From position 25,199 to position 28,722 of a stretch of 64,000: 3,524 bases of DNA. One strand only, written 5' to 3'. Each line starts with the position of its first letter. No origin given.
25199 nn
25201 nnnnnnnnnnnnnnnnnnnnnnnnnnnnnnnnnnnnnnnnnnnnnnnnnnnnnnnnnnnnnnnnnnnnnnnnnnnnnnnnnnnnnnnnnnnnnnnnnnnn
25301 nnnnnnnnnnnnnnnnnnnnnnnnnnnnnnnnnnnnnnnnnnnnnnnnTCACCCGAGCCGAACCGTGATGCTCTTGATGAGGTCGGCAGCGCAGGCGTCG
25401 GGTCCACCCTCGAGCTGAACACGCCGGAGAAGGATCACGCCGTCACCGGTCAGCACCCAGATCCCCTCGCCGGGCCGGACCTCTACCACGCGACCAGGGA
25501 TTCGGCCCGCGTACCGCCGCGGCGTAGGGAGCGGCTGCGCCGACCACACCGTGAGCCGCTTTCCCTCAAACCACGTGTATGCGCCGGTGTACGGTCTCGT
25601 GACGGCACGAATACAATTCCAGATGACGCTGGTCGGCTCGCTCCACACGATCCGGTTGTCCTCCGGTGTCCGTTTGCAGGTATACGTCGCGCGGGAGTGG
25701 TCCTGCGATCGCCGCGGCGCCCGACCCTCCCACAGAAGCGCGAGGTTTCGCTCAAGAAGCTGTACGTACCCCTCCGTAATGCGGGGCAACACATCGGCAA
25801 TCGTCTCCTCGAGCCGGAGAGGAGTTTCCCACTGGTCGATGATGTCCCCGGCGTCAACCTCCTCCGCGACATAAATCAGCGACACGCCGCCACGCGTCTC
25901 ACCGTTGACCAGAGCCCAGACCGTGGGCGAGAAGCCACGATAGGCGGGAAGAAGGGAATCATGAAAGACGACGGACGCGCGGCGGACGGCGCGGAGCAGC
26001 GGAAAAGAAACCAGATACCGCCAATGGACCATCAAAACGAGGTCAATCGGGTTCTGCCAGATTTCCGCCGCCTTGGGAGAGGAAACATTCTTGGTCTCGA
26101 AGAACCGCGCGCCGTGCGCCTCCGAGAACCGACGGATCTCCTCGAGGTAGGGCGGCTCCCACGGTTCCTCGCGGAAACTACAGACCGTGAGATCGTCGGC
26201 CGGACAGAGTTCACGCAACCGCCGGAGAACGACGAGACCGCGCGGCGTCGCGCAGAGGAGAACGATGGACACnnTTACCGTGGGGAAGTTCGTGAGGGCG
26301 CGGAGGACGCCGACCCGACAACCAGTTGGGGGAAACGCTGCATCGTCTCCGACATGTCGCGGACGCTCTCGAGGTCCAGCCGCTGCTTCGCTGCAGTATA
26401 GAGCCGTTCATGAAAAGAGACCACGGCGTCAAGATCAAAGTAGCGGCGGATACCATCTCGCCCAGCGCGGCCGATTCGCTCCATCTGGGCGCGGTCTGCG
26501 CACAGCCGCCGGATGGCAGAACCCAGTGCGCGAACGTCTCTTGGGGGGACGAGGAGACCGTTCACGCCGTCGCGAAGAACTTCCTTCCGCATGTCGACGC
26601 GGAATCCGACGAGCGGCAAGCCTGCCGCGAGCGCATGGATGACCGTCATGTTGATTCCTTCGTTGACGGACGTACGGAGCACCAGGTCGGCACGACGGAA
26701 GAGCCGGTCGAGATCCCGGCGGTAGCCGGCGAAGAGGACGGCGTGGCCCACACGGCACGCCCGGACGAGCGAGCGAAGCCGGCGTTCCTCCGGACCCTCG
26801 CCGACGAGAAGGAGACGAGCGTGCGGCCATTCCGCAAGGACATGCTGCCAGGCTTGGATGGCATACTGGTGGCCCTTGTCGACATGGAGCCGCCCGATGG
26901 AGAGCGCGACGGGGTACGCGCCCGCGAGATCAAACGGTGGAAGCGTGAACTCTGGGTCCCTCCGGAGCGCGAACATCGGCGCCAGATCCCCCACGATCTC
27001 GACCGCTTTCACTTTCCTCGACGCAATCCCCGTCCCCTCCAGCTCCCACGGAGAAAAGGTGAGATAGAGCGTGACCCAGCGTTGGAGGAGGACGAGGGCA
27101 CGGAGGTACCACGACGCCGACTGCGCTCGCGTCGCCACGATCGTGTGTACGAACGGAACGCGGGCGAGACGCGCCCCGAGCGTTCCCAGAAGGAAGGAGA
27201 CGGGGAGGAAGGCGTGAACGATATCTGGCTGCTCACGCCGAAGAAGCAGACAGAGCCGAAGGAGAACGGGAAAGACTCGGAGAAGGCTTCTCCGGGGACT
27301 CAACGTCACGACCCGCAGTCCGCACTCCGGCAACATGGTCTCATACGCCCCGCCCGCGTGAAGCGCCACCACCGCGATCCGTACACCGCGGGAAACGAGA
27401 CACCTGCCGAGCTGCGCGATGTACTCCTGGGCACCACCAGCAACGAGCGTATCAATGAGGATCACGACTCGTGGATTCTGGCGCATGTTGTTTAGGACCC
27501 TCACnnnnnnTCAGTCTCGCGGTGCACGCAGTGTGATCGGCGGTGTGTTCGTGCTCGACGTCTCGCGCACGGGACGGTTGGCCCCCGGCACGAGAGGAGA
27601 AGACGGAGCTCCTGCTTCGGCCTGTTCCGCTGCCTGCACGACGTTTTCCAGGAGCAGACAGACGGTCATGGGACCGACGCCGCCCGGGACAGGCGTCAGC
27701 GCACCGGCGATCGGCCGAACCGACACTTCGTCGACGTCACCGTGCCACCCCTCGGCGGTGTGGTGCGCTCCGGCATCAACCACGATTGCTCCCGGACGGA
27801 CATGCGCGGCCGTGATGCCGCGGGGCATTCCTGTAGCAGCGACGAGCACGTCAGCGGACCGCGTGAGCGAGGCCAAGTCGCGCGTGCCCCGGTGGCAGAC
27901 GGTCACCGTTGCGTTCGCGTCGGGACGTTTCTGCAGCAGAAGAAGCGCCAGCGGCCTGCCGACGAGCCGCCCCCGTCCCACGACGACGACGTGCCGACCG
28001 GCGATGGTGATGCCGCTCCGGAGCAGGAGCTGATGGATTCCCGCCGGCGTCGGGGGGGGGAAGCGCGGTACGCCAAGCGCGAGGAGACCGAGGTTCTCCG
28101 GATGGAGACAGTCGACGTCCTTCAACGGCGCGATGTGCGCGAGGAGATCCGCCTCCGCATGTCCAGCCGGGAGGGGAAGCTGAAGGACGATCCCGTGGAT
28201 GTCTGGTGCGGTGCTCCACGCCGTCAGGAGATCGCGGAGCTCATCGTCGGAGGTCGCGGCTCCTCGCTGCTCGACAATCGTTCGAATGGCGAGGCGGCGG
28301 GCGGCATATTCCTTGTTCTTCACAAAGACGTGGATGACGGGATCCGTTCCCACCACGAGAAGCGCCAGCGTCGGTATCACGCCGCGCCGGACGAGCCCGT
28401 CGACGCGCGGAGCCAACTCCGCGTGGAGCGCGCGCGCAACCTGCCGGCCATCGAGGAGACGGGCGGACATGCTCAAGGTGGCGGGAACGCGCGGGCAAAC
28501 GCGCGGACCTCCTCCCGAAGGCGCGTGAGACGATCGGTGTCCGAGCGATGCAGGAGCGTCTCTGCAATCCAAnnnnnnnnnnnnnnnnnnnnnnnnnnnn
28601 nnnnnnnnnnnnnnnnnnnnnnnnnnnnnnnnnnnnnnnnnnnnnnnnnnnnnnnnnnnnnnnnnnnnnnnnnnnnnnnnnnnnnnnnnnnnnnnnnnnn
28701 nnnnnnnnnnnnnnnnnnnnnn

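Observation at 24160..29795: glyA-folD co-transcribed with a sugar N-formyltransferase and a 4-aminotransferase (built-in formyl-THF supply)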

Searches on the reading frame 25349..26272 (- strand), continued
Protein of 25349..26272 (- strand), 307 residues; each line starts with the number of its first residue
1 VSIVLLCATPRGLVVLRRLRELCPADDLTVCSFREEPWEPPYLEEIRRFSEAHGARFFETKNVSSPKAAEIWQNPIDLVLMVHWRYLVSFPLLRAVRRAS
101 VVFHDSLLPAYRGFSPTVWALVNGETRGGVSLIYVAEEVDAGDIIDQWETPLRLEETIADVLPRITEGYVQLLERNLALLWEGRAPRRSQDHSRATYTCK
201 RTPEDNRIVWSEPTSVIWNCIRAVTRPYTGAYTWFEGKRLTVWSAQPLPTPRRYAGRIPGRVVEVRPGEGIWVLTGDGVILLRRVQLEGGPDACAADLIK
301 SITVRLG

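Call 60: fold_search(model_id=the predicted structure, library=pdb)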
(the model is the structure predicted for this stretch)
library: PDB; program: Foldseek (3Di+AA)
matches with E <= 10: 1801; with E <= 0.001: 155
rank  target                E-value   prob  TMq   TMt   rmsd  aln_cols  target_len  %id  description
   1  2bln_A                3.5e-27  1.00  0.87  0.89   2.9       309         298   26  N-terminal formyltransferase domain of ArnA in complex with N-5- formyltetrahydrofolate and UMP (released 2005-04-08)
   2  5j63_D                5.3e-27  1.00  0.86  0.88   2.8       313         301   27  Crystal Structure of the N-terminal N-formyltransferase Domain (residues 1-306) of Escherichia coli Arna in Complex wi (released 2016-05-25)
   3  5j63_A                9.2e-27  1.00  0.86  0.88   2.9       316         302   26  Crystal Structure of the N-terminal N-formyltransferase Domain (residues 1-306) of Escherichia coli Arna in Complex wi (released 2016-05-25)
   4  3tqq                  9.8e-27  1.00  0.88  0.89   2.3       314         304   25  Structure of the methionyl-tRNA formyltransferase (fmt) from Coxiella burnetii (released 2011-09-28)
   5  5j63_B                1.2e-26  1.00  0.86  0.88   2.7       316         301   26  Crystal Structure of the N-terminal N-formyltransferase Domain (residues 1-306) of Escherichia coli Arna in Complex wi (released 2016-05-25)
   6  4wkg_C                2.2e-26  1.00  0.86  0.43   2.8       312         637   26  The crystal structure of apo ArnA features an unexpected central binding pocket and provides an explanation for enzyma (released 2014-12-17)
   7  4wkg_D                2.3e-26  1.00  0.86  0.43   2.8       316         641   26  The crystal structure of apo ArnA features an unexpected central binding pocket and provides an explanation for enzyma (released 2014-12-17)
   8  4wkg_F                2.4e-26  1.00  0.87  0.43   2.5       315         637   26  The crystal structure of apo ArnA features an unexpected central binding pocket and provides an explanation for enzyma (released 2014-12-17)
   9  1yrw                  3.1e-26  1.00  0.84  0.88   2.9       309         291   26  Crystal Structure of E.coli ArnA Transformylase Domain (released 2005-04-12)
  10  4iqf_C                3.5e-26  1.00  0.85  0.83   3.0       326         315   23  Crystal Structure of Methyionyl-tRNA Formyltransferase from Bacillus anthracis (released 2013-01-23)
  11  2fmt_A                4.2e-26  1.00  0.84  0.82   3.6       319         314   24  METHIONYL-TRNAFMET FORMYLTRANSFERASE COMPLEXED WITH FORMYL-METHIONYL-TRNAFMET (released 1999-07-29)
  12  4wkg_B                4.5e-26  1.00  0.88  0.43   2.4       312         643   27  The crystal structure of apo ArnA features an unexpected central binding pocket and provides an explanation for enzyma (released 2014-12-17)
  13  4iqf_B                7.3e-26  1.00  0.88  0.86   2.4       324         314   23  Crystal Structure of Methyionyl-tRNA Formyltransferase from Bacillus anthracis (released 2013-01-23)
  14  1fmt_A                8.8e-26  1.00  0.83  0.83   3.1       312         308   26  METHIONYL-TRNAFMET FORMYLTRANSFERASE FROM ESCHERICHIA COLI (released 1998-01-28)
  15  4iqf_A                9.9e-26  1.00  0.89  0.87   2.5       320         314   23  Crystal Structure of Methyionyl-tRNA Formyltransferase from Bacillus anthracis (released 2013-01-23)
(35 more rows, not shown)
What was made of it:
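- On ArnA-type / sugar N-formyltransferase: TM 0.87 to ArnA formyltransferase domain 2bln (call 60).
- Its fold matches Fmt as well as it matches ArnA, TM 0.84-0.89 (call 60).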

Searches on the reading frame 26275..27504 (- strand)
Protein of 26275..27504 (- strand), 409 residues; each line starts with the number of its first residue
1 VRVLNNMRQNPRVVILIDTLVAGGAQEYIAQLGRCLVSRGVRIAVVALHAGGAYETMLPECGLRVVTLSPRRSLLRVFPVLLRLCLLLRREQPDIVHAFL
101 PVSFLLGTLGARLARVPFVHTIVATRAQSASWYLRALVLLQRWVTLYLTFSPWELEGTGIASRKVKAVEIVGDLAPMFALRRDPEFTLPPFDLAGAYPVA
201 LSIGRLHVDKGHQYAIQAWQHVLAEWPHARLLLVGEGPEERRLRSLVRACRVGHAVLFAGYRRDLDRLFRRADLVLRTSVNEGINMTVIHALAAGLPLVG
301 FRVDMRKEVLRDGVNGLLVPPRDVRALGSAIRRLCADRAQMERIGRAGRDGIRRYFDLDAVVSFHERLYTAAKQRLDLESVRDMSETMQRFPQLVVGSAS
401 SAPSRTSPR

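Call 4: search_protein_families(library=pfam, proteins=[window:26275-27504:-])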
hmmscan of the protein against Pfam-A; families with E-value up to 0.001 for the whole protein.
window:26275-27504:- (409 aa): 7 families
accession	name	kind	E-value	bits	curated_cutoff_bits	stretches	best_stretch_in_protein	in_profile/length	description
PF13692.12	Glyco_trans_1_4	-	3.7e-32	112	27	1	198-337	2-142/142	Glycosyl transferases group 1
PF00534.26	Glycos_transf_1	-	4.8e-31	108.1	26.4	1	196-349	14-170/172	Glycosyl transferases group 1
PF13579.12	Glyco_trans_4_4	-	5e-15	56.6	29.7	1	23-144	1-124/158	Glycosyl transferase 4-like domain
PF13439.12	Glyco_transf_4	-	1.1e-14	55.2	28.5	1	23-122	2-103/170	Glycosyltransferase Family 4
PF20706.3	GT4-conflict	-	1.9e-08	34.1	26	1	170-299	173-309/385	Family 4 Glycosyltransferase in conflict systems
PF13477.12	Glyco_trans_4_2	-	1.6e-06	28.8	23.4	1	28-123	12-107/139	Glycosyl transferase 4-like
PF13524.12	Glyco_trans_1_2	-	3.7e-06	27.4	25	1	221-360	7-137/144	Glycosyl transferase-like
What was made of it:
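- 26275..27486 (-): GT4 glycosyltransferase (403 aa), presumed user of the nucleotide sugar. Glycos_transf_1 and Glyco_transf_4 domains (call 4).
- Checked: GT4, 27486..26275: Glycos_transf_1 plus Glyco_transf_4 (call 4).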

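Call 5: search_protein_families(library=ncbifam, proteins=[window:26275-27504:-])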
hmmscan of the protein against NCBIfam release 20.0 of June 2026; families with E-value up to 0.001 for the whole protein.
window:26275-27504:- (409 aa): 32 families (the best 25 are shown)
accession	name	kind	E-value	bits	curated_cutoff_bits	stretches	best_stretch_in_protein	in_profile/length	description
TIGR03088.1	stp2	hypoth_equivalog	7.4e-38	130.6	409.05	1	13-370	4-371/374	TIGR03088 family PEP-CTERM/XrtA system glycosyltransferase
NF041876.1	EPS_EpsE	equivalog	3.2e-24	85.9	400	1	201-358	218-382/389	exopolysaccharide biosynthesis GT4 family glycosyltransferase EpsE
TIGR03999.1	thiol_BshA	equivalog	5.6e-22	78.2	273.7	1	216-371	218-372/375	N-acetyl-alpha-D-glucosaminyl L-malate synthase BshA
NF047880.1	glyco_SdgA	exception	9.1e-18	64.1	800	1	201-358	319-477/488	serine-aspartate repeat adhesin O-glycosyltransferase SdgA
TIGR04063.1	stp3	hypoth_equivalog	2.7e-17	62.7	442.05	1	199-372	215-395/397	TIGR04063 family PEP-CTERM/XrtA system glycosyltransferase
NF011726.0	PRK15179.1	equivalog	4.7e-15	54.9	733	1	204-369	524-691/694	Vi polysaccharide biosynthesis protein TviE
TIGR04047.1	MSMEG_0565_glyc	hypoth_equivalog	1.3e-12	47.5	259.85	1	198-369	194-371/373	MSMEG_0565 family glycosyltransferase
NF047881.1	glyco_SdgB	exception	1.7e-12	46.8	800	1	201-339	325-464/496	serine-aspartate repeat adhesin O-glycosyltransferase SdgB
TIGR03449.1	mycothiol_MshA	equivalog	3.3e-12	46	462.5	1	199-372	222-403/406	D-inositol-3-phosphate glycosyltransferase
TIGR04157.1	glyco_rSAM_CFB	subfamily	4.2e-12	45.8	400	1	199-325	229-354/406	TIGR04157 family glycosyltransferase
NF038229.1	Glyco4_Geo_Pelo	equivalog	4.5e-12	45.6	400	1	210-371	174-335/338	GPMC system family 4 glycosyltransferase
TIGR02149.1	glgA_Coryne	subfamily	1.6e-11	44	302.4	1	197-369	204-387/391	glycogen synthase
TIGR02918.1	TIGR02918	equivalog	4.9e-11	42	574.6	1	202-331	324-453/500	accessory Sec system glycosyltransferase GtfA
NF049988.1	MGlcDAGSynMgs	equivalog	7.4e-11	42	400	1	199-356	215-372/398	alpha-monoglucosyldiacylglycerol synthase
TIGR04005.1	wcaL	equivalog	8.1e-11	41.4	537.6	1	198-356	223-390/406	colanic acid biosynthesis glycosyltransferase WcaL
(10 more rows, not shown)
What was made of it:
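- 26275..27486 (-): The best NCBIfam hit is a PEP-CTERM-system GT4, far below cut-off (call 5).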

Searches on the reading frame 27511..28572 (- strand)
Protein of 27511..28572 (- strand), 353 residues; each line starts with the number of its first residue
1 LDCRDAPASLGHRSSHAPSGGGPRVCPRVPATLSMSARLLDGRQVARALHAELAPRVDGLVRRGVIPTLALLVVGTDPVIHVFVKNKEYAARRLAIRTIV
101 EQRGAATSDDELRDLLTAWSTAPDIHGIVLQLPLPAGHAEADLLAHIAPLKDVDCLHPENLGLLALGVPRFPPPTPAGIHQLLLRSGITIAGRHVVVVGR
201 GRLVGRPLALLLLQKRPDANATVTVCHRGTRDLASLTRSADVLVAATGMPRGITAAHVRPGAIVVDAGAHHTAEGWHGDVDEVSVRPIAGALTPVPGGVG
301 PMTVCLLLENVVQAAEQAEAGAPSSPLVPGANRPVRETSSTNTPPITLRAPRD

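Call 4: search_protein_families(library=pfam, proteins=[window:27511-28572:-])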
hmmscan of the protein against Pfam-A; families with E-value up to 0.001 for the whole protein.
window:27511-28572:- (353 aa): 2 families
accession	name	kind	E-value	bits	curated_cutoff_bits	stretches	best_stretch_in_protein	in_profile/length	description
PF02882.25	THF_DHG_CYH_C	-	3.8e-55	186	27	1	157-318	1-159/160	Tetrahydrofolate dehydrogenase/cyclohydrolase, NAD(P)-binding domain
PF00763.28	THF_DHG_CYH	-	2.3e-22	79.8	32.8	1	40-154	1-115/115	Tetrahydrofolate dehydrogenase/cyclohydrolase, catalytic domain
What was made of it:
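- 27511..28470 (-): folD, methylene-THF dehydrogenase / methenyl-THF cyclohydrolase (319 aa). Both Pfam domains are present (call 4).
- Checked: FolD, 28470..27511: both THF_DHG_CYH domains (call 4).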

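Call 5: search_protein_families(library=ncbifam, proteins=[window:27511-28572:-])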
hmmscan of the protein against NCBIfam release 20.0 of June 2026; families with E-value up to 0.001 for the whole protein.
window:27511-28572:- (353 aa): 30 families (the best 25 are shown)
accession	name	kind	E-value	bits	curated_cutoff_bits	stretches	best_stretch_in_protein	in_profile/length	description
NF010781.0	PRK14184.1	equivalog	1.3e-83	280.5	438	1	38-316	2-281/286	bifunctional 5,10-methylene-tetrahydrofolate dehydrogenase/ 5,10-methylene-tetrahydrofolate cyclohydrolase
NF010786.0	PRK14189.1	subfamily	2e-81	273.2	421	1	35-320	1-283/285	bifunctional methylenetetrahydrofolate dehydrogenase/methenyltetrahydrofolate cyclohydrolase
NF010789.1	PRK14193.1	equivalog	4.6e-77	259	401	1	37-317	2-280/281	bifunctional methylenetetrahydrofolate dehydrogenase/methenyltetrahydrofolate cyclohydrolase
NF010783.0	PRK14186.1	equivalog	7.1e-76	255.1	333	1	37-317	2-284/297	bifunctional methylenetetrahydrofolate dehydrogenase/methenyltetrahydrofolate cyclohydrolase FolD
NF008058.0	PRK10792.1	equivalog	2.3e-71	240.1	355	1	35-319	1-283/285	bifunctional methylenetetrahydrofolate dehydrogenase/methenyltetrahydrofolate cyclohydrolase FolD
NF010776.0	PRK14179.1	equivalog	5.7e-71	238.9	445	1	38-317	3-280/284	bifunctional methylenetetrahydrofolate dehydrogenase/methenyltetrahydrofolate cyclohydrolase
NF010764.0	PRK14167.1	subfamily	9.3e-71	238.4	477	1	37-319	2-290/297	bifunctional 5,10-methylene-tetrahydrofolate dehydrogenase/ 5,10-methylene-tetrahydrofolate cyclohydrolase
NF010785.0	PRK14188.1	subfamily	1.4e-70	237.6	396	1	36-320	2-291/297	bifunctional methylenetetrahydrofolate dehydrogenase/methenyltetrahydrofolate cyclohydrolase FolD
NF010787.0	PRK14191.1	equivalog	2e-70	237.2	423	1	38-318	2-280/285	bifunctional methylenetetrahydrofolate dehydrogenase/methenyltetrahydrofolate cyclohydrolase FolD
NF010766.0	PRK14169.1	equivalog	2.2e-70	237.3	450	1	37-317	2-279/283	bifunctional methylenetetrahydrofolate dehydrogenase/methenyltetrahydrofolate cyclohydrolase FolD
NF010773.0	PRK14176.1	equivalog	3.1e-70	236.8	437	1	36-317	7-285/287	bifunctional 5,10-methylene-tetrahydrofolate dehydrogenase/ 5,10-methylene-tetrahydrofolate cyclohydrolase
NF010770.0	PRK14173.1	equivalog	3.3e-70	236.6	411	1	35-319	1-282/287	bifunctional 5,10-methylene-tetrahydrofolate dehydrogenase/ 5,10-methylene-tetrahydrofolate cyclohydrolase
NF010775.0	PRK14178.1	equivalog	5.4e-68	229.2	465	1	40-317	3-273/279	bifunctional methylenetetrahydrofolate dehydrogenase/methenyltetrahydrofolate cyclohydrolase FolD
NF010771.0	PRK14174.1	equivalog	1.3e-67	228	530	1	39-318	3-292/295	bifunctional 5,10-methylene-tetrahydrofolate dehydrogenase/ 5,10-methylene-tetrahydrofolate cyclohydrolase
NF010788.0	PRK14192.1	equivalog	2.3e-66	223.9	475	1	35-318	1-281/283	bifunctional methylenetetrahydrofolate dehydrogenase/methenyltetrahydrofolate cyclohydrolase FolD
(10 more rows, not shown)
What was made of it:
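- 27511..28470 (-): It falls below every NCBIfam equivalog cut-off (call 5).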

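Call 38: search_solved_structures(query=window:27511-28470:-, max_evalue=1e-30, show_alignments=2)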
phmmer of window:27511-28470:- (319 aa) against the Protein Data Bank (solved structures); distinct sequences matched with E-value up to 1e-30: 26.
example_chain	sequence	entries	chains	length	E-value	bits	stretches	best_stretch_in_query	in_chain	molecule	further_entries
2c2x_A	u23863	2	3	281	1.6e-60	208.3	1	3-283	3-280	METHYLENETETRAHYDROFOLATE DEHYDROGENASE-METHENYLTETRAHYDROFOLATE CYCLOHYDROLASE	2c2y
4b4u_A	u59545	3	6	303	6.1e-55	189.9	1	3-284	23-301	BIFUNCTIONAL PROTEIN FOLD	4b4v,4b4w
3l07_A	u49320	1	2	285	7e-55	189.8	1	5-283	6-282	Bifunctional protein folD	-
4a5o_A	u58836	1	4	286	1.6e-54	188.5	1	1-283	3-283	BIFUNCTIONAL PROTEIN FOLD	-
5zf1_A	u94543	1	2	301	3.8e-54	187.4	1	3-283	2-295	5,10-methylenetetrahydrofolate dehydrogenase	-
5nhs_A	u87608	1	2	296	2.2e-52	181.5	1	2-284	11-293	Bifunctional protein FolD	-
3p2o_A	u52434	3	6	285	2.3e-52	181.5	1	4-282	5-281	Bifunctional protein folD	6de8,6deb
8wfc_A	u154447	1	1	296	8.6e-52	179.6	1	4-281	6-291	Bifunctional protein FolD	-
6v6y_A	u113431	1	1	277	4.5e-51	177.3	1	1-281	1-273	Bifunctional protein FolD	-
1b0a_A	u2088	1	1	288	5.3e-51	177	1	1-282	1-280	PROTEIN (FOLD BIFUNCTIONAL PROTEIN)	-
5o22_A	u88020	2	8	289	1.6e-50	175.4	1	2-282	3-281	Bifunctional protein FolD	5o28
5tc4_A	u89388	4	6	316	6e-50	173.5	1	1-283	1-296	Bifunctional methylenetetrahydrofolate dehydrogenase/cyclohydrolase, mitochondrial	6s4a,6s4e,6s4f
9is9_A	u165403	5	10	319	6.2e-50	173.5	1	1-283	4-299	Bifunctional methylenetetrahydrofolate dehydrogenase/cyclohydrolase, mitochondrial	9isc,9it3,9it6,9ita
6ape_A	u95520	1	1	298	7.7e-50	173.2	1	5-284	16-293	Bifunctional protein FolD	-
5o2a_A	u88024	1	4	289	1e-49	172.8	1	2-282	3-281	Bifunctional protein FolD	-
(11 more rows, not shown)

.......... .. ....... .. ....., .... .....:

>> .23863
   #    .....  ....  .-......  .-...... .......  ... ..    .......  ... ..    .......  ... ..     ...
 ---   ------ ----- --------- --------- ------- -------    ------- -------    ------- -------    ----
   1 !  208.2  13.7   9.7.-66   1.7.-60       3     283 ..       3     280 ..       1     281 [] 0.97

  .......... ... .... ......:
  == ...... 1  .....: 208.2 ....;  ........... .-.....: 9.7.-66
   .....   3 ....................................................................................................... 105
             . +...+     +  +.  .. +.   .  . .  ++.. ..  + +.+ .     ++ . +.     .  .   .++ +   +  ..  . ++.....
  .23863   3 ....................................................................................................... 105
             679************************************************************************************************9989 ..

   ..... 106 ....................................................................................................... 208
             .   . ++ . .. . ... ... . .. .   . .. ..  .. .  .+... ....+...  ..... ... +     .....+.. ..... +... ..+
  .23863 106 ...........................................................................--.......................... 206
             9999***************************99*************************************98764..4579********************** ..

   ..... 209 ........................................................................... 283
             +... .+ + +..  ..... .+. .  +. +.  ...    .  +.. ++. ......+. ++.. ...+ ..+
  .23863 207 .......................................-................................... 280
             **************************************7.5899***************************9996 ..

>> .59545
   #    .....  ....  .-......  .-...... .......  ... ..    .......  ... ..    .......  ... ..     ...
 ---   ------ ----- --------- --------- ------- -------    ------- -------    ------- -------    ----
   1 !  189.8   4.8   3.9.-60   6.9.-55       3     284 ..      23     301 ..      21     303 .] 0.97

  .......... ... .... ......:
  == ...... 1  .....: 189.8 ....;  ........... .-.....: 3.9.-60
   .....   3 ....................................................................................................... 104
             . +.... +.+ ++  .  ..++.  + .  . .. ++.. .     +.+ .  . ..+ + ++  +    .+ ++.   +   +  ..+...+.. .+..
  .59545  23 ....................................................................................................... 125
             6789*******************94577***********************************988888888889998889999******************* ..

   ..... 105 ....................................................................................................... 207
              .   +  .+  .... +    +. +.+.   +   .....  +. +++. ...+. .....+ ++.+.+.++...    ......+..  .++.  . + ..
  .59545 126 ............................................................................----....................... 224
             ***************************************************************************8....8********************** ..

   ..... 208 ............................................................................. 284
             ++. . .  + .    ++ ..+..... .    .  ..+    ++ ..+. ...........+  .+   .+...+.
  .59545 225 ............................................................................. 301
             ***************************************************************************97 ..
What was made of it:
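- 27511..28470 (-): Best solved relative is M. tuberculosis FolD, E=1.6e-60 (call 38).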
